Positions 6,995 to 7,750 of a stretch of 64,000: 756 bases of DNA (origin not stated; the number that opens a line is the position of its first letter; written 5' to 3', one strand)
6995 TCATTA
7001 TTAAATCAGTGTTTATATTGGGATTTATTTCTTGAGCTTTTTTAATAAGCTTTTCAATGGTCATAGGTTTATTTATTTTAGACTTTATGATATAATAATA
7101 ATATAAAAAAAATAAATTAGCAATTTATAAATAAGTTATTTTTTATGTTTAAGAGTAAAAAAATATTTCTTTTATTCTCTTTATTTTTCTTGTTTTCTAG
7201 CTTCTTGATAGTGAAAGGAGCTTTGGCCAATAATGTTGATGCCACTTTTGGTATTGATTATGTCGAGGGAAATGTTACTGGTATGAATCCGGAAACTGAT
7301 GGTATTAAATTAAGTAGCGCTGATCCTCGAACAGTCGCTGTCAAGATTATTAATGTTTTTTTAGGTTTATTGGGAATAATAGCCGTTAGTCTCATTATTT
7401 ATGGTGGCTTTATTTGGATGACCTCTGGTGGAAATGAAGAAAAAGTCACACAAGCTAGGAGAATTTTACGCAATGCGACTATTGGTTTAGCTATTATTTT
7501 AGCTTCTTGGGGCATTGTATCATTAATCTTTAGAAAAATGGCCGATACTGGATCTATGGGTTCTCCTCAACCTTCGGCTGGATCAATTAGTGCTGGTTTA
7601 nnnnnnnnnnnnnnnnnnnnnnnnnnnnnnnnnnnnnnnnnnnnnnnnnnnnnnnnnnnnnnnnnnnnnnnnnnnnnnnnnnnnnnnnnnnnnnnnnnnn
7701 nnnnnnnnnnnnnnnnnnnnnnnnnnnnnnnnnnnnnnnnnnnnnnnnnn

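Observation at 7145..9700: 851-aa Cys-rich surface protein anchored by a VirB2/TrbC-pilin-like N-terminal module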

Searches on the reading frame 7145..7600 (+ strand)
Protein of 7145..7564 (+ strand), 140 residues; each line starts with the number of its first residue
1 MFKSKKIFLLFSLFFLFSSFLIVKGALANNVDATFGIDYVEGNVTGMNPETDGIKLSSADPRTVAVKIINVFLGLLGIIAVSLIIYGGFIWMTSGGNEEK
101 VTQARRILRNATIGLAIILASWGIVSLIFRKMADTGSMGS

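Call 3: search_protein_families(library=pfam, proteins=[window:7145-7564:+], max_evalue=1)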
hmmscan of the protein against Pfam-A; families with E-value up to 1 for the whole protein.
window:7145-7564:+ (140 aa): 4 families
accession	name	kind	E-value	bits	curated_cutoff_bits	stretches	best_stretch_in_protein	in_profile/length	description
PF18895.5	T4SS_pilin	-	7.8e-11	42.3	26.6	1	63-128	7-71/71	Type IV secretion system pilin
PF10320.15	7TM_GPCR_Srsx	-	0.012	15.5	24.1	1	70-130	147-208/257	Serpentine type 7TM GPCR chemoreceptor Srsx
PF02322.20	Cyt_bd_oxida_II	-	0.013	15.3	35.6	1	59-126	146-209/302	Cytochrome bd terminal oxidase subunit II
PF12420.13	DUF3671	-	0.22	11.4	34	1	4-86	156-207/223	Fam-L, Fam-M like protein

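Call 4: search_protein_families(library=ncbifam, proteins=[window:7145-7564:+], max_evalue=1)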
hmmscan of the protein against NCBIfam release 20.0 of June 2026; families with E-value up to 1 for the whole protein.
window:7145-7564:+ (140 aa): 1 family
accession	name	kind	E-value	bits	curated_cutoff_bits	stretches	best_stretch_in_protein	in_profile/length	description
NF045849.1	ICE_MMCAP2_0565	equivalog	1.3e-08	34.4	40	1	67-129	15-77/80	Mbov_0395 family pilin-like conjugal transfer protein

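Call 91: search_protein_families(library=pfam, alignment_id=A3, max_evalue=0.1)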
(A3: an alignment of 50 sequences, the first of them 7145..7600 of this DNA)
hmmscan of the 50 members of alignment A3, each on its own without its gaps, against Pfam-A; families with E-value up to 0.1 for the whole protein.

A. member 1, window:7145-7600:+ (152 aa): 3 families
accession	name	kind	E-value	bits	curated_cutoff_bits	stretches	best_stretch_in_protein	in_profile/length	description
PF18895.5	T4SS_pilin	-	9.5e-11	42.1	26.6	1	63-128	7-71/71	Type IV secretion system pilin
PF10320.15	7TM_GPCR_Srsx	-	0.012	15.4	24.1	1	71-130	148-208/257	Serpentine type 7TM GPCR chemoreceptor Srsx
PF02322.20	Cyt_bd_oxida_II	-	0.017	14.9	35.6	1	59-127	146-210/302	Cytochrome bd terminal oxidase subunit II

B. families by the number of members that match (of 50 scanned): 60 families (the first 25 are shown)
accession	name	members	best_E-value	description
PF18895.5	T4SS_pilin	50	1.3e-18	Type IV secretion system pilin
PF13205.12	Big_5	30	3.1e-17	Bacterial Ig-like domain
PF04956.18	TrbC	13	3.2e-07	TrbC/VIRB2 pilin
PF10320.15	7TM_GPCR_Srsx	11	0.0014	Serpentine type 7TM GPCR chemoreceptor Srsx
PF02322.20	Cyt_bd_oxida_II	7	0.0093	Cytochrome bd terminal oxidase subunit II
PF19607.4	DUF6112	5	0.0045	Family of unknown function (DUF6112)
PF01833.30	TIG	4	3.5e-15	IPT/TIG domain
PF05987.18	DUF898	3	0.0058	Bacterial protein of unknown function (DUF898)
PF15108.11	TMEM37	3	0.0058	Voltage-dependent calcium channel gamma-like subunit protein family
PF00041.27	fn3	2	1.7e-10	Fibronectin type III domain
PF05545.16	FixQ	2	3e-06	Cbb3-type cytochrome oxidase component FixQ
PF05858.17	BIV_Env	2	0.018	Bovine immunodeficiency virus surface protein (SU)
PF04290.18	DctQ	2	0.055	Tripartite ATP-independent periplasmic transporters, DctQ component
PF02140.24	SUEL_Lectin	1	3.9e-17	D-galactoside/L-rhamnose binding SUEL lectin domain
PF13385.13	Laminin_G_3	1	5e-08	Concanavalin A-like lectin/glucanases superfamily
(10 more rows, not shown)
